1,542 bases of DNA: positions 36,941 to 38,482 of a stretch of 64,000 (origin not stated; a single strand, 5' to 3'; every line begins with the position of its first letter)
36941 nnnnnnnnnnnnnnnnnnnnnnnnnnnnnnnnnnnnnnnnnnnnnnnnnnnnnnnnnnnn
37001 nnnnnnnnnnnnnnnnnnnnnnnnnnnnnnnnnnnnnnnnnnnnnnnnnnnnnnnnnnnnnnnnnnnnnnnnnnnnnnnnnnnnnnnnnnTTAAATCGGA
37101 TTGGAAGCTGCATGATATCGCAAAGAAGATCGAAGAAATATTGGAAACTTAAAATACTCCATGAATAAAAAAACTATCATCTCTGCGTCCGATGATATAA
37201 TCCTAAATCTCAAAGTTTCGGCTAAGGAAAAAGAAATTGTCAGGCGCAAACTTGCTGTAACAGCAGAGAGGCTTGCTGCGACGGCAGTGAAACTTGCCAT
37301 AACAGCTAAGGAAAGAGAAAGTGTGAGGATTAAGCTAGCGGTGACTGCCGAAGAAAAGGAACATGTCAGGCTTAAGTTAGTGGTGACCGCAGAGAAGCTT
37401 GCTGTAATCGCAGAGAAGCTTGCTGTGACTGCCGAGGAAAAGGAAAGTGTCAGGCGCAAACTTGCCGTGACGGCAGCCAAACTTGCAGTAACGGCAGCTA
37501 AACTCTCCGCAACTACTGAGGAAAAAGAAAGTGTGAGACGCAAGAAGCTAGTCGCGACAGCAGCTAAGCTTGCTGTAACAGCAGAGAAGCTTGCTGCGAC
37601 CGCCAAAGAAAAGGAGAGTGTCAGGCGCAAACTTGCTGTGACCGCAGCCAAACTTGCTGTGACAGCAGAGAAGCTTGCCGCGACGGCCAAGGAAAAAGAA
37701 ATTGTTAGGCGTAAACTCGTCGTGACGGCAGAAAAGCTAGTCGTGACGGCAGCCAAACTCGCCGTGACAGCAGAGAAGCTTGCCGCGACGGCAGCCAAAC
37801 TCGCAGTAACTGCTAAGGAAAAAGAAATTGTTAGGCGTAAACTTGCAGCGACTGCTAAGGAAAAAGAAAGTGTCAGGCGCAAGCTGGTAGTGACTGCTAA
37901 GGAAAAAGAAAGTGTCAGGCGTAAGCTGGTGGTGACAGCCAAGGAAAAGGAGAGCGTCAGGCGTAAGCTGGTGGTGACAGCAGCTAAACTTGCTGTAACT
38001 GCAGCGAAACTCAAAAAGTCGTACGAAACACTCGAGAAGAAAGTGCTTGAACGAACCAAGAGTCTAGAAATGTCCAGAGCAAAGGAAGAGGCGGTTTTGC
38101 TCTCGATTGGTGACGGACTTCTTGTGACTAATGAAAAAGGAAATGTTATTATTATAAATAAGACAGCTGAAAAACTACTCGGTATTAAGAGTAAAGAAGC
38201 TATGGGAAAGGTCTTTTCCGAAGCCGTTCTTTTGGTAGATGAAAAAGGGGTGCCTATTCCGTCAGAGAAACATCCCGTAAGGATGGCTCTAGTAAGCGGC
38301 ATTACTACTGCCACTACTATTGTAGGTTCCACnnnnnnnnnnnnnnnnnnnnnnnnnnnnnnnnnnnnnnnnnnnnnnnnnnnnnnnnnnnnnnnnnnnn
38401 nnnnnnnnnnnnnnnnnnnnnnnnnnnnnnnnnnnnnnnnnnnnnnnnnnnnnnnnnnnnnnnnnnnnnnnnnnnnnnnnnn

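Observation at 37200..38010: Histidine kinase with a long in-frame tandem-repeat (heptad) array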

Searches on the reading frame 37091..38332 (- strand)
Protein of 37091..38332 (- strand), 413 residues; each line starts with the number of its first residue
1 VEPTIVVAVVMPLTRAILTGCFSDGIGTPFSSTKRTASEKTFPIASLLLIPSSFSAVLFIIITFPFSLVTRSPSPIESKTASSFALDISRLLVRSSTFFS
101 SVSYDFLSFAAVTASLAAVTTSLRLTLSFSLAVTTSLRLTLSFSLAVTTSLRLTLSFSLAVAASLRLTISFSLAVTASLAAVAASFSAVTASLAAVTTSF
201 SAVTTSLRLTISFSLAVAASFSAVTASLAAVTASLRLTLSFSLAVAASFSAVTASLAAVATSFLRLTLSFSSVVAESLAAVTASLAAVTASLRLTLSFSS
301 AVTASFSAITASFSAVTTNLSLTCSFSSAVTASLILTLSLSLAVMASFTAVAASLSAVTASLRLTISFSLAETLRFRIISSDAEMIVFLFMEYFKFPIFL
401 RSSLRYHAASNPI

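Call 4: search_protein_families(library=pfam, proteins=[window:37091-38332:-], max_evalue=0.01)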
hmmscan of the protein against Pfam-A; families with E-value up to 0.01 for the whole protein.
window:37091-38332:- (413 aa): 0 families
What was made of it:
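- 37091..38332 (-): Antisense 413-aa ORF. It is a by-product of the repeat, not a gene. No Pfam hit (call 4).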
